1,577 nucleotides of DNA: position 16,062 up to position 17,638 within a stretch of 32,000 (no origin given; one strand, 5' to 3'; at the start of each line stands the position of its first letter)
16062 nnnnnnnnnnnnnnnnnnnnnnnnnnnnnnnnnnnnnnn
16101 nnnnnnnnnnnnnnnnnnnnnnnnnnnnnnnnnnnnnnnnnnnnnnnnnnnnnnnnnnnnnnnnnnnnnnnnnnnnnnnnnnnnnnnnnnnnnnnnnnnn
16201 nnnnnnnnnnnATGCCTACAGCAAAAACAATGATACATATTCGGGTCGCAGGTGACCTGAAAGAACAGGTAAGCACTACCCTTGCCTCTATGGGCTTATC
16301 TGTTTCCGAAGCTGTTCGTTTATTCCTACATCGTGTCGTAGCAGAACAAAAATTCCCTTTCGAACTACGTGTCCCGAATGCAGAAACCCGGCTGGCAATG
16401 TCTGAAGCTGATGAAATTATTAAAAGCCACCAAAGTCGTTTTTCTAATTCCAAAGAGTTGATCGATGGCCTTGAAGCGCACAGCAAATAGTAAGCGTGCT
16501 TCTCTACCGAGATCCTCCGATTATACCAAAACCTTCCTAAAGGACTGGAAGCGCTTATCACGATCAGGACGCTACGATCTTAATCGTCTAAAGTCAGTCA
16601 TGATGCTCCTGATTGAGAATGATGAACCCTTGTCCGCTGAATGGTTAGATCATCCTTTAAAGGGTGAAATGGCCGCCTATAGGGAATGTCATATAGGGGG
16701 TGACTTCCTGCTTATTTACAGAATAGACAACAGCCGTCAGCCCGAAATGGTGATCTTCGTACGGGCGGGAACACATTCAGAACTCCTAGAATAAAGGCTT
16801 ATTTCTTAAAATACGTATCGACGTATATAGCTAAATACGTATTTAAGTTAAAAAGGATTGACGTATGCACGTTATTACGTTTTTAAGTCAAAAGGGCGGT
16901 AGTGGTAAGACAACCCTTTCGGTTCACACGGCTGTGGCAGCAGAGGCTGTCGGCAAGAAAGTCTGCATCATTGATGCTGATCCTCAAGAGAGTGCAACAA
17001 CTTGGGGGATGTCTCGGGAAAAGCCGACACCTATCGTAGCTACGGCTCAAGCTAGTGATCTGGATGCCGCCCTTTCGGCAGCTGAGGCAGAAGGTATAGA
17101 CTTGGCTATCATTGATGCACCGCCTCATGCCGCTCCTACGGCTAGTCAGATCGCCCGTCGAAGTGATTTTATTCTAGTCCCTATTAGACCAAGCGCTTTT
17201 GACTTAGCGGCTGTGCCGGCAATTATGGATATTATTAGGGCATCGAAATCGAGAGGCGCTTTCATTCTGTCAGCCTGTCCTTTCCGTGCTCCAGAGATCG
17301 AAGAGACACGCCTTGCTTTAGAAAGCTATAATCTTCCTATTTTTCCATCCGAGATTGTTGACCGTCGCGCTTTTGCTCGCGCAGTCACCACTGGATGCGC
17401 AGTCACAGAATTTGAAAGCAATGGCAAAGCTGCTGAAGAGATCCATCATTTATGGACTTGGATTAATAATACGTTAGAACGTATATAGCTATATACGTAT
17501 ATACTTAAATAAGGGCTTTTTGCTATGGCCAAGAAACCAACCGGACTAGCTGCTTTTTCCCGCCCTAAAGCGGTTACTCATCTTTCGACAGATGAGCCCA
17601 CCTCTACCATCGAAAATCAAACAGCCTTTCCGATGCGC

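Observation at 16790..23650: A TACGTA-rich palindromic repeat family marks nearly every cassette boundary across 7 kb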

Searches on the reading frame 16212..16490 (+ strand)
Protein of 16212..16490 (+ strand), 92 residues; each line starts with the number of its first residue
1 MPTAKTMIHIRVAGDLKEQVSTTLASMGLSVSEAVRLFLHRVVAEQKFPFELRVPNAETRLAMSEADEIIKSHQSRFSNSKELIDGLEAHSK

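Call 11: search_protein_families(library=pfam, proteins=[window:16212-16490:+], max_evalue=0.01)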
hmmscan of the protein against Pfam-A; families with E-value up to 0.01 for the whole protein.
window:16212-16490:+ (92 aa): 1 family
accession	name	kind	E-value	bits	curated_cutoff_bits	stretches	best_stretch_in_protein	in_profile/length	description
PF04221.18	RelB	-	4e-15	55.9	22.4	1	6-71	2-69/82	RelB antitoxin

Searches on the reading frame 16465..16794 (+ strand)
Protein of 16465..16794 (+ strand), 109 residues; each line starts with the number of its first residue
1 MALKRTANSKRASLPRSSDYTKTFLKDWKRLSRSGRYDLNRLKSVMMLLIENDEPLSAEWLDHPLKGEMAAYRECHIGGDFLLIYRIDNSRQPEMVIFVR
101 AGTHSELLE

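Call 11: search_protein_families(library=pfam, proteins=[window:16465-16794:+], max_evalue=0.01)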
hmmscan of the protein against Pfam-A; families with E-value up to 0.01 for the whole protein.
window:16465-16794:+ (109 aa): 2 families
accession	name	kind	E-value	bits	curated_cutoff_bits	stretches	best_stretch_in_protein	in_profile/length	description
PF15738.11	YafQ_toxin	-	3.3e-27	95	30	1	18-108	3-87/88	Bacterial toxin of type II toxin-antitoxin system, YafQ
PF05016.21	ParE_toxin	-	1.5e-07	32.3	23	1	20-105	3-86/89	ParE toxin of type II toxin-antitoxin system, parDE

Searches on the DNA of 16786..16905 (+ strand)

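Call 53: search_dna_similar(query=window:16786-16905:+, collection=plasmids, mode=distant, max_rows=40, max_evalue=0.001)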
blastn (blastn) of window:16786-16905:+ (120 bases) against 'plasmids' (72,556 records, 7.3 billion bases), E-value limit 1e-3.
Records with a match: 25; places in all: 77; records where one place covers at least 80% of the query: 15.
Best place of each record, by identity: 95-99% 5; 90-95% 10; 80-90% 8; 60-80% 2.
By first word of the organism name: Zymomonas 15; Brucella 2; Shinella 2; Ciceribacter 1; Roseomonas 1; Methylorubrum 1; Ochrobactrum 1; Agrobacterium 1; Thalassobaculum 1.
By predicted mobility (MOB-suite, as given by PLSDB): non-mobilizable 18; conjugative 7.
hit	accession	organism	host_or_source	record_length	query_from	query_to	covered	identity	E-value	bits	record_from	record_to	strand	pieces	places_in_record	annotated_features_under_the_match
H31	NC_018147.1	Zymomonas mobilis subsp. mobilis ATCC 29191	-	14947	1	120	100%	96.7%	5e-49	199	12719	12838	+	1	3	parA: ParA family partition ATPase | type II toxin-antitoxin system YafQ family toxin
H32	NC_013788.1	Zymomonas mobilis subsp. mobilis ZM4 = ATCC 31821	-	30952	1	120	100%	95.8%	2e-47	195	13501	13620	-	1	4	parA: ParA family partition ATPase | type II toxin-antitoxin system YafQ family toxin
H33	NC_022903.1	Zymomonas mobilis subsp. mobilis str. CP4 = NRRL B-14023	-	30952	1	120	100%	95.8%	2e-47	195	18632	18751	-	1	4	parA: ParA family partition ATPase | type II toxin-antitoxin system YafQ family toxin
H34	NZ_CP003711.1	Zymomonas mobilis subsp. mobilis NRRL B-12526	-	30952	1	120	100%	95.8%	2e-47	195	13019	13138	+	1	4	parA: ParA family partition ATPase | type II toxin-antitoxin system YafQ family toxin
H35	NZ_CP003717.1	Zymomonas mobilis subsp. mobilis str. CP4 = NRRL B-14023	-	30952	1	120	100%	95.8%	2e-47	195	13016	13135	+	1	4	parA: ParA family partition ATPase | type II toxin-antitoxin system YafQ family toxin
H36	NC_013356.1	Zymomonas mobilis subsp. mobilis NCIMB 11163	-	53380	1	120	100%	94.2%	1e-44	186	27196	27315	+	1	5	parA: ParA family partition ATPase | type II toxin-antitoxin system YafQ family toxin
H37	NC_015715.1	Zymomonas mobilis subsp. pomaceae ATCC 29192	sick cider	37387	1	120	100%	93.3%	1e-43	181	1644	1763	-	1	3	parA: ParA family partition ATPase | type II toxin-antitoxin system YafQ family toxin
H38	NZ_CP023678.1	Zymomonas mobilis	-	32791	1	120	100%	91.7%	7e-41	172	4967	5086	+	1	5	parA: ParA family partition ATPase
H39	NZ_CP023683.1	Zymomonas mobilis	-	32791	1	120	100%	91.7%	7e-41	172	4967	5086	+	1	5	parA: ParA family partition ATPase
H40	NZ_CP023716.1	Zymomonas mobilis subsp. mobilis ZM4 = ATCC 31821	-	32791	1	120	100%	91.7%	7e-41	172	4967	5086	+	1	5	parA: ParA family partition ATPase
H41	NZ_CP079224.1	Zymomonas mobilis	cell culture,Palm wine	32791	1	120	100%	91.7%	7e-41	172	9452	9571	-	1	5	parA: ParA family partition ATPase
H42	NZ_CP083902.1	Zymomonas mobilis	cell culture,Palm wine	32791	1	120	100%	91.7%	7e-41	172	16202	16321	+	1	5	parA: ParA family partition ATPase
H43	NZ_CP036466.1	Zymomonas mobilis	cell culture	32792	1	120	100%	91.7%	7e-41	172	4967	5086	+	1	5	parA: ParA family partition ATPase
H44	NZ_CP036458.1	Zymomonas mobilis subsp. mobilis ZM4 = ATCC 31821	cell culture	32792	1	120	100%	91.7%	7e-41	172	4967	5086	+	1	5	parA: ParA family partition ATPase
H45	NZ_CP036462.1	Zymomonas mobilis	cell culture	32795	1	120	100%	91.7%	7e-41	172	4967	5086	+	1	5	parA: ParA family partition ATPase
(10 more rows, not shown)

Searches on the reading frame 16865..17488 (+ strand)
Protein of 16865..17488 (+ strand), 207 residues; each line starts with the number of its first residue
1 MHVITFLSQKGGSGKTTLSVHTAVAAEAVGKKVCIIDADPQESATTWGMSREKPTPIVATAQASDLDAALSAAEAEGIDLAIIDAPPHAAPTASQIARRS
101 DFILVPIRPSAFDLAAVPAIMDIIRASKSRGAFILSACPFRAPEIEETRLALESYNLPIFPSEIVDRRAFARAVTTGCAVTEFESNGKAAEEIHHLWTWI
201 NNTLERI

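Call 11: search_protein_families(library=pfam, proteins=[window:16865-17488:+], max_evalue=0.01)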
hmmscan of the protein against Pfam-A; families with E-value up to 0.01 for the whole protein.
window:16865-17488:+ (207 aa): 9 families
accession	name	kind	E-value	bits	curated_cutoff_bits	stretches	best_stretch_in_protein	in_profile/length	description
PF13614.12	AAA_31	-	6e-18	65.8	27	2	1-51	1-52/177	AAA domain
PF01656.29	CbiA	-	1.3e-12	48.2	25.4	1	4-77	1-54/125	CobQ/CobB/MinD/ParA nucleotide binding domain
PF07015.17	VirC1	-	1e-10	41.8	24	1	1-177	1-189/231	VirC1 protein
PF09140.17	MipZ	-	1.7e-10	41.1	20.7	1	2-43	1-42/262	ATPase MipZ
PF10609.15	ParA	-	2.2e-07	31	27.1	1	2-39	4-41/246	NUBPL iron-transfer P-loop NTPase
PF02374.21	ArsA_ATPase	-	2e-05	24.4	24.3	1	4-43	3-42/305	Anion-transporting ATPase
PF00142.24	Fer4_NifH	-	3.3e-05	23.9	25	1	9-66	7-64/271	4Fe-4S iron sulfur cluster binding proteins, NifH/frxC family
PF06564.18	CBP_BcsQ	-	0.00038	20.5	21.3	0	1-41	1-41/234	Cellulose biosynthesis protein BcsQ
PF13578.12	Methyltransf_24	-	0.0093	17.3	26.3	0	13-92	7-83/105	Methyltransferase domain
